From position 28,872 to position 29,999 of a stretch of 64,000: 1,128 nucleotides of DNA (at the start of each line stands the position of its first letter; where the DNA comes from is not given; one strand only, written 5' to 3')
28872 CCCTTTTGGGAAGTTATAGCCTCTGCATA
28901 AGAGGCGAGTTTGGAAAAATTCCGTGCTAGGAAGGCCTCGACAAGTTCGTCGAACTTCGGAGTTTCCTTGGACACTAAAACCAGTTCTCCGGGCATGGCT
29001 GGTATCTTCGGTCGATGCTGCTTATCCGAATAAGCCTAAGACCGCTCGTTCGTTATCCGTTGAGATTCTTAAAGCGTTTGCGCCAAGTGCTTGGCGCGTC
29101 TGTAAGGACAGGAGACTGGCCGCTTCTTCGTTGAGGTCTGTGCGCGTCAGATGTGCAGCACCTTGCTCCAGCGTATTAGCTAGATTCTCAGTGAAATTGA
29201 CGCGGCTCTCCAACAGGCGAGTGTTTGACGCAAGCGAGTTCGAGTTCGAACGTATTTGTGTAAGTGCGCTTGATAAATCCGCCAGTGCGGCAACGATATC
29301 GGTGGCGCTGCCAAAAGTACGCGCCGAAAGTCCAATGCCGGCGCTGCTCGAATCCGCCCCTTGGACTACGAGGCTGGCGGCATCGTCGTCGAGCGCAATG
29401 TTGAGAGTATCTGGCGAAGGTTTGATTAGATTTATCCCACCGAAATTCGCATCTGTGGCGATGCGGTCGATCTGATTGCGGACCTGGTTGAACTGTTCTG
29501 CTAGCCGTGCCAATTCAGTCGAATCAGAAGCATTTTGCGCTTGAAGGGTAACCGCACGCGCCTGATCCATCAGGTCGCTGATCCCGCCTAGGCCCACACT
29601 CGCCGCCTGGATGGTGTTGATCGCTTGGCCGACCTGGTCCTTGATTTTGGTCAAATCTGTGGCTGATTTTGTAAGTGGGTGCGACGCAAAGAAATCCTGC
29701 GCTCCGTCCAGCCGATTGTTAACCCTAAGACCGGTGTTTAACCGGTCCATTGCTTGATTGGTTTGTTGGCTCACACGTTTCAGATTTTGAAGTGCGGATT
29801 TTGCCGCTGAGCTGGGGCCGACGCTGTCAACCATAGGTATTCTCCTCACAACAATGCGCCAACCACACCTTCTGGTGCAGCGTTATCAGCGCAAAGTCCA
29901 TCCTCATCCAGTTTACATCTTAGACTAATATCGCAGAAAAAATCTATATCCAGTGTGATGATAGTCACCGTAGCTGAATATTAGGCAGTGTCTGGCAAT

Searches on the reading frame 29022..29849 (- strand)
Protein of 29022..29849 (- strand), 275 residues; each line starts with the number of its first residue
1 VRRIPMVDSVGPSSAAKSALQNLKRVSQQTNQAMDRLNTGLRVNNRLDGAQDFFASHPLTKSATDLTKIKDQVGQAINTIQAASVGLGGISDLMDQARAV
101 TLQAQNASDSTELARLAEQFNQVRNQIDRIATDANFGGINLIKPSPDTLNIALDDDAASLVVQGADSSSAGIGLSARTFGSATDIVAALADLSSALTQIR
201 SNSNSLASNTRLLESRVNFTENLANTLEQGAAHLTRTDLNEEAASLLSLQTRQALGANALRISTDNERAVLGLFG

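Call 35: search_protein_families(library=ncbifam, proteins=[window:29022-29849:-], max_evalue=1e-10)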
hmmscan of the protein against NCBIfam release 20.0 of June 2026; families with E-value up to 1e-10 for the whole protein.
window:29022-29849:- (275 aa): 4 families
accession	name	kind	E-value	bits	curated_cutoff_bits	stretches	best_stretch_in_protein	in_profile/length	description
NF009330.0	PRK12688.1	subfamily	1.2e-31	109.9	614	1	110-273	584-750/752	flagellin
NF011295.0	PRK14708.1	subfamily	4.3e-29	101.3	1384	1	112-273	722-886/888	flagellin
NF009444.0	PRK12802.1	equivalog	9.8e-15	54.8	332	1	19-271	14-278/282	flagellin domain-containing protein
NF009329.0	PRK12687.1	subfamily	2e-12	47.2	311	0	160-274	196-312/313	flagellin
